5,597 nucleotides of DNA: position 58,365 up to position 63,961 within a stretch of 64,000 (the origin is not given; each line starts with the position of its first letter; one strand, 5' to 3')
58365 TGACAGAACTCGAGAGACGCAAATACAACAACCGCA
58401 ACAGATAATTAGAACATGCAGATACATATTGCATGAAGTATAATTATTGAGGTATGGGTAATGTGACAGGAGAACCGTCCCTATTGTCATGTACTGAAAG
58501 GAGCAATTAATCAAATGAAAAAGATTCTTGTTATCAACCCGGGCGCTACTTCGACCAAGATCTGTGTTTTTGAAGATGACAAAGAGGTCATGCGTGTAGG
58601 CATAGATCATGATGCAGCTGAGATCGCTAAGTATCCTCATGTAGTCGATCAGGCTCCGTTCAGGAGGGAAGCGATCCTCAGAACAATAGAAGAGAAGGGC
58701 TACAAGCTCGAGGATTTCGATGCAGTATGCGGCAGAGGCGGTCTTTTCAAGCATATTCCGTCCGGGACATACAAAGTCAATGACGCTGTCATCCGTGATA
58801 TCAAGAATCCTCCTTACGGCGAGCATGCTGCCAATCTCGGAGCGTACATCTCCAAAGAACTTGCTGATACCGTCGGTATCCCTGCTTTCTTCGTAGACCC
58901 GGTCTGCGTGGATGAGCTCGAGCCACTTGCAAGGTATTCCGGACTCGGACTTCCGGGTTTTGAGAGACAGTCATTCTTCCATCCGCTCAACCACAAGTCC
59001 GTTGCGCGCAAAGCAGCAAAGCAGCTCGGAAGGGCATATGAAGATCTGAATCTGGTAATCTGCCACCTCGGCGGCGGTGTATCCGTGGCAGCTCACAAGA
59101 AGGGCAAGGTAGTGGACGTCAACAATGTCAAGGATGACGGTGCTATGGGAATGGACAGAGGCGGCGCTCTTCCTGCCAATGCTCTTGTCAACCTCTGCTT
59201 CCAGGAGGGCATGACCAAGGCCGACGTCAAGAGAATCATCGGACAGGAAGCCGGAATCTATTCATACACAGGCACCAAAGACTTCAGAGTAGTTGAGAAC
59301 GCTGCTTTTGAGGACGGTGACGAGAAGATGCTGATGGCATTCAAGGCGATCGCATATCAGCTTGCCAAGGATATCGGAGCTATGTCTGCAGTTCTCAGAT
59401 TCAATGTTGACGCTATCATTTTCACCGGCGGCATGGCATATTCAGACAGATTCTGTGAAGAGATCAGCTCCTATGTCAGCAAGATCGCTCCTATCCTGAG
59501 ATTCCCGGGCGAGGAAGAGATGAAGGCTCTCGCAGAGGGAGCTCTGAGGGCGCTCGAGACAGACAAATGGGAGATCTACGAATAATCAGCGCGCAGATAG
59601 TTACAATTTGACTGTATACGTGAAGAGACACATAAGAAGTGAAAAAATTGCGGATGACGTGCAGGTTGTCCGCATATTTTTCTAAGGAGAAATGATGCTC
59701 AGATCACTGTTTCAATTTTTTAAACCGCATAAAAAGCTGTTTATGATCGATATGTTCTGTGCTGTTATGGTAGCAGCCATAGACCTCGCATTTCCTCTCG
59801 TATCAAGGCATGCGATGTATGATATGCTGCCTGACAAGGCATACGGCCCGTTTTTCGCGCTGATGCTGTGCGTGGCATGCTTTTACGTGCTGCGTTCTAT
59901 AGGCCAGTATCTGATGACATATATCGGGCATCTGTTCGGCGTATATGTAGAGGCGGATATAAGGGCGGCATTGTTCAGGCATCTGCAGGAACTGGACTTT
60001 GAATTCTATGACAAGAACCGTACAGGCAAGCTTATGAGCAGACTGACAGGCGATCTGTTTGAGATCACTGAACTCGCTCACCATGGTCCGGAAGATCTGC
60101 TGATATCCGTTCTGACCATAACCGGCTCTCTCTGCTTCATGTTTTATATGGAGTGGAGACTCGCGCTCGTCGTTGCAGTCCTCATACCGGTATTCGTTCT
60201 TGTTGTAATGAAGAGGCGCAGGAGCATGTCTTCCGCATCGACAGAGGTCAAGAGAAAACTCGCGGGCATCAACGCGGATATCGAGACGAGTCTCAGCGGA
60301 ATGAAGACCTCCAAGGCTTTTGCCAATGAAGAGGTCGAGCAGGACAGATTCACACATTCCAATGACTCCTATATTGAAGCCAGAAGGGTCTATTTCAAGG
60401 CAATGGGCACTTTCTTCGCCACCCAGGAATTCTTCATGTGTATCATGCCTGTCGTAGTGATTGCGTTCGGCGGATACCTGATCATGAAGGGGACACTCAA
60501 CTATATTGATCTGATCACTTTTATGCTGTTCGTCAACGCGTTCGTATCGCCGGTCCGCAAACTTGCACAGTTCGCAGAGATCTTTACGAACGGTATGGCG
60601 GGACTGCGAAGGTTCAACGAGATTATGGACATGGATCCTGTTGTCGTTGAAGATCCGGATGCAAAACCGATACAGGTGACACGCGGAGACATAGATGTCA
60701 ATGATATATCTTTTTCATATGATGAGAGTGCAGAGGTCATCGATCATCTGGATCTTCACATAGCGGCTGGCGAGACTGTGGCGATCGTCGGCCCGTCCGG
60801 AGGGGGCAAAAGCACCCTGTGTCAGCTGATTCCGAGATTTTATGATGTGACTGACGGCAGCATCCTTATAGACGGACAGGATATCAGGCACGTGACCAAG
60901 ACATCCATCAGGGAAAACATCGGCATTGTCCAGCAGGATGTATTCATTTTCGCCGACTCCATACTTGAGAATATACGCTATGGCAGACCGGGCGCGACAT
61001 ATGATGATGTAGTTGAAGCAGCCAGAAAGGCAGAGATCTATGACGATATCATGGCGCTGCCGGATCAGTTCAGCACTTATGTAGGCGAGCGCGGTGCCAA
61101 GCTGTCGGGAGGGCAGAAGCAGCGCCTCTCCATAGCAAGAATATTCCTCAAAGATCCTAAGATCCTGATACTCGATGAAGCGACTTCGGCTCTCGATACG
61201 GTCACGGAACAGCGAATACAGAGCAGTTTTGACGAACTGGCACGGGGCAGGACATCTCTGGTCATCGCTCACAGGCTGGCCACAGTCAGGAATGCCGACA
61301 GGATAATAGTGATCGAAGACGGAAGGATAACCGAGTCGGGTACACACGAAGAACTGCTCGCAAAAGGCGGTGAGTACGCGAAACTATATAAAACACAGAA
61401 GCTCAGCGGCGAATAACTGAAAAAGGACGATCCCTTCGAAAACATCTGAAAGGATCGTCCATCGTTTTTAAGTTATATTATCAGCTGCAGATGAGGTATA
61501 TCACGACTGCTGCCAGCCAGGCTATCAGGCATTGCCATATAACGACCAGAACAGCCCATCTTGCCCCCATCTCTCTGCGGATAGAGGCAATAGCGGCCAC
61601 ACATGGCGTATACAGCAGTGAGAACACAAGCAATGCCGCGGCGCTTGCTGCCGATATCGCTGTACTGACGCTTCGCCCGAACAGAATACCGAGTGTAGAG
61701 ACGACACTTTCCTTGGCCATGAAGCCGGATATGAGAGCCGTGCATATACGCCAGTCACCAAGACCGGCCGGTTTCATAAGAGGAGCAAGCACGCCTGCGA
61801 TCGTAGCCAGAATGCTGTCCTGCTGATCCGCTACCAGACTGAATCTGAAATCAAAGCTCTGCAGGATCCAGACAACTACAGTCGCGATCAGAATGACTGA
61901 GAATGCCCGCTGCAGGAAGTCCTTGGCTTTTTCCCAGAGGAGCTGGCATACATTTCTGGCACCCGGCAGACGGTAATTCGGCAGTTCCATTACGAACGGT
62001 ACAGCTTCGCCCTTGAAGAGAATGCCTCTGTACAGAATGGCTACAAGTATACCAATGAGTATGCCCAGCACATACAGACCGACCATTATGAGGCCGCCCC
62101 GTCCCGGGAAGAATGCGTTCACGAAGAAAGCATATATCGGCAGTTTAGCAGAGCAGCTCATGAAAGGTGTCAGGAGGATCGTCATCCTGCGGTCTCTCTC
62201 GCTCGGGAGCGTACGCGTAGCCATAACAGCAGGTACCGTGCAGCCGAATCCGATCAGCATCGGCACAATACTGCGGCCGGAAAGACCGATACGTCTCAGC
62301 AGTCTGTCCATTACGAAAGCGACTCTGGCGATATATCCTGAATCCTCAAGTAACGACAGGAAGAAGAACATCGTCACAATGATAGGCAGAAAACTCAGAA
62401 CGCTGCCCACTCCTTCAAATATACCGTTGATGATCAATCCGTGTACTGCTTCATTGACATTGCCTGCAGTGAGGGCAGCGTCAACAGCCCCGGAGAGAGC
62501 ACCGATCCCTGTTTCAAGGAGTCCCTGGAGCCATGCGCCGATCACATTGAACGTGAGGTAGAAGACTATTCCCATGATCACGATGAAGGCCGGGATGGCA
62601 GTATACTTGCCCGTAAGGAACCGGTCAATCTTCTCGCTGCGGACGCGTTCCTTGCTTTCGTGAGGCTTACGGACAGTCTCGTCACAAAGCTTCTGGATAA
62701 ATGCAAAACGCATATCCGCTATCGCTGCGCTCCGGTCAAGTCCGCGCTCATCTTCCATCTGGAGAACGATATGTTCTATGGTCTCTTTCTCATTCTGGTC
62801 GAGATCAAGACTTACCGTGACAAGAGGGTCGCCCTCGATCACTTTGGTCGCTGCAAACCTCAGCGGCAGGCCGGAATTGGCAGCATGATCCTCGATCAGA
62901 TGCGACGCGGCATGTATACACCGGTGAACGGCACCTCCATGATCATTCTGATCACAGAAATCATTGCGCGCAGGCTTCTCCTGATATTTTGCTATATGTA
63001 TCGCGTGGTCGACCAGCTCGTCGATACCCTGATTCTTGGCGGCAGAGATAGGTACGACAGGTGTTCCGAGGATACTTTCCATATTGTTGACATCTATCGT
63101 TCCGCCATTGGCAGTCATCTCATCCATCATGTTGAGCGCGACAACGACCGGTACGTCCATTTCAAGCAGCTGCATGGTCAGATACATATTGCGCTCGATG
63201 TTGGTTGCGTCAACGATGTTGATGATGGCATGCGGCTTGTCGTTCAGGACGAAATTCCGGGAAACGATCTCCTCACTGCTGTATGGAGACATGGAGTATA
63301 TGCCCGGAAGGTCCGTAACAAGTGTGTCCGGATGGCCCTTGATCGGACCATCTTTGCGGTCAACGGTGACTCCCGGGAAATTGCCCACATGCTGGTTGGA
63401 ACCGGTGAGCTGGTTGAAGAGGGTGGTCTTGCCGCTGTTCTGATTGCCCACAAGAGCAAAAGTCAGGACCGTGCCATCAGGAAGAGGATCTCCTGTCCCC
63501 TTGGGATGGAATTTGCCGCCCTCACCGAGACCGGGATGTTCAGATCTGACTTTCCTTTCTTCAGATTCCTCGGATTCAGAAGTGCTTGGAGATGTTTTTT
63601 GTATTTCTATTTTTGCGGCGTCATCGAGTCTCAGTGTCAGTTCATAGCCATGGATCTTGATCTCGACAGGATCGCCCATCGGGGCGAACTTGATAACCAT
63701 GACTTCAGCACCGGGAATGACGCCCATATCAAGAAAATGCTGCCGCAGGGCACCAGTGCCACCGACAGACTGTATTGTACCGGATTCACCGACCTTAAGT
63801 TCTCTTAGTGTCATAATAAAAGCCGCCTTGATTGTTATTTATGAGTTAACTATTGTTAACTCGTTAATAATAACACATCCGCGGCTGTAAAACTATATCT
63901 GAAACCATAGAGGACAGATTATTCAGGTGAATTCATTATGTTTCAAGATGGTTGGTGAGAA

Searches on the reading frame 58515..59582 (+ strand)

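Call 72: search_protein_families(library=pfam, proteins=[window:58515-59582:+], max_evalue=0.000001)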
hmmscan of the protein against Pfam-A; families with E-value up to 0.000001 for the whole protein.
window:58515-59582:+ (356 aa): 2 families
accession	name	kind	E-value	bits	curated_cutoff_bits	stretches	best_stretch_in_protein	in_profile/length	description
PF00871.23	Acetate_kinase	-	2.9e-30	105.7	22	1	154-309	176-334/392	Acetokinase family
PF01869.26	BcrAD_BadFG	-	2.9e-08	34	31.5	0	263-344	186-265/271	BadF/BadG/BcrA/BcrD ATPase family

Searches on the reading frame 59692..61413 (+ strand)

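Call 12: search_protein_families(library=pfam, proteins=[window:59692-61413:+], max_evalue=0.00001)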
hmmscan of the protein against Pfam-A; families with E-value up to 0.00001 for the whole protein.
window:59692-61413:+ (574 aa): 3 families
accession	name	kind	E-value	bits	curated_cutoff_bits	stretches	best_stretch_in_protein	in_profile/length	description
PF00664.28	ABC_membrane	-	5e-53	181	28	1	18-288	2-274/274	ABC transporter transmembrane region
PF00005.33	ABC_tran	-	3.3e-33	115.6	25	1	351-499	2-137/137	ABC transporter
PF02463.25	SMC_N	-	1.5e-07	31.6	40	0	415-541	135-211/220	RecF/RecN/SMC N terminal domain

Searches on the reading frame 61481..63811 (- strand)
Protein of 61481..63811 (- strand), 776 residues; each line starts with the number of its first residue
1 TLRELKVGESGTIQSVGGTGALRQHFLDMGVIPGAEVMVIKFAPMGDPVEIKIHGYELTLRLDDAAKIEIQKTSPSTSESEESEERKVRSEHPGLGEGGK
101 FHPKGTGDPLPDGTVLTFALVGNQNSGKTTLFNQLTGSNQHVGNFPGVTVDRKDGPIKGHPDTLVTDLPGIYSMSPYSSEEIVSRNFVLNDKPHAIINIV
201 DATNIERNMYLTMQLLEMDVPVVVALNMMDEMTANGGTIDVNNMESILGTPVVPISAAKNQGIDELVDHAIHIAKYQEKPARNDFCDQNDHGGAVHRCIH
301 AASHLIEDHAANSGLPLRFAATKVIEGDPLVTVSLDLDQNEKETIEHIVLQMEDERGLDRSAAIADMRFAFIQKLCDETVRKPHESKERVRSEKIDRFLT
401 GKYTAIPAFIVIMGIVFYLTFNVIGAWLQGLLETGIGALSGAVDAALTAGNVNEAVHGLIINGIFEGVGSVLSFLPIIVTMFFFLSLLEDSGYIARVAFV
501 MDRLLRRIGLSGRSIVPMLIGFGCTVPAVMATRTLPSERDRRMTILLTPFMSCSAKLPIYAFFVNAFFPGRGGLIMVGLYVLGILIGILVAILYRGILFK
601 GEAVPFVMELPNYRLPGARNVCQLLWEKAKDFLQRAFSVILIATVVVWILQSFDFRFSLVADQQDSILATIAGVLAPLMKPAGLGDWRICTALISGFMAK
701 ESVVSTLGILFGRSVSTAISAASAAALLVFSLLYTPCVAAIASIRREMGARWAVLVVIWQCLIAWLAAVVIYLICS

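Call 12: search_protein_families(library=pfam, proteins=[window:61481-63811:-], max_evalue=0.00001)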
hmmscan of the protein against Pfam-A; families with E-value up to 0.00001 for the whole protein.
window:61481-63811:- (776 aa): 6 families
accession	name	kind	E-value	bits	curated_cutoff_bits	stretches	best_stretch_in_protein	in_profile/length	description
PF02421.24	FeoB_N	-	2.9e-64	215.8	27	1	117-269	2-155/156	Ferrous iron transport protein B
PF07670.19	Gate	-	5.3e-40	136.5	29.6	2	471-566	1-103/104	Nucleoside recognition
PF04023.20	FeoA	-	9.6e-20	70.9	23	1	1-71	2-73/74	FeoA domain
PF07664.17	FeoB_C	-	4.1e-19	68.5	26.6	1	576-628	1-54/54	Ferrous iron transport protein B C terminus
PF01926.29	MMR_HSR1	-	7.2e-18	65.2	21.9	1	118-227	2-112/113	50S ribosome-binding GTPase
PF17910.6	FeoB_Cyto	-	1e-14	55.1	23.4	1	292-381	2-90/90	FeoB cytosolic helical domain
